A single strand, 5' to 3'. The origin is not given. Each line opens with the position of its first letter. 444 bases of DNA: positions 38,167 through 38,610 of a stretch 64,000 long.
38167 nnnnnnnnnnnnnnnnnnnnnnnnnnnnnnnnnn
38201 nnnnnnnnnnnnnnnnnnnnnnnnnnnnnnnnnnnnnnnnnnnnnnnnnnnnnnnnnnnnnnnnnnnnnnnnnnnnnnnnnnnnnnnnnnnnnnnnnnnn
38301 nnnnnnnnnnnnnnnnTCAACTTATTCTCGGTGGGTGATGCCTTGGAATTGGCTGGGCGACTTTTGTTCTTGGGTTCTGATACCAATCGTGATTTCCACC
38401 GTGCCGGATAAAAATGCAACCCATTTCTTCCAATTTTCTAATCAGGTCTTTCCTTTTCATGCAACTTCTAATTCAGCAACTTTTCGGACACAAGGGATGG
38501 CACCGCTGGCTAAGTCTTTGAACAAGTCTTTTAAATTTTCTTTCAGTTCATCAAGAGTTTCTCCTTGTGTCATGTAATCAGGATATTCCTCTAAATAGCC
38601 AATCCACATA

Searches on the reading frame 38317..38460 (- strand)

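Call 94: search_protein_families(library=pfam, proteins=[window:38317-38460:-], max_evalue=0.001)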
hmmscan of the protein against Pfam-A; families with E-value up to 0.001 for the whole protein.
window:38317-38460:- (47 aa): 1 family
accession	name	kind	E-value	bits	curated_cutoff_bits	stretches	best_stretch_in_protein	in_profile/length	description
PF07927.17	HicA_toxin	-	3.6e-09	37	27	1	4-44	2-42/58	HicA toxin of bacterial toxin-antitoxin,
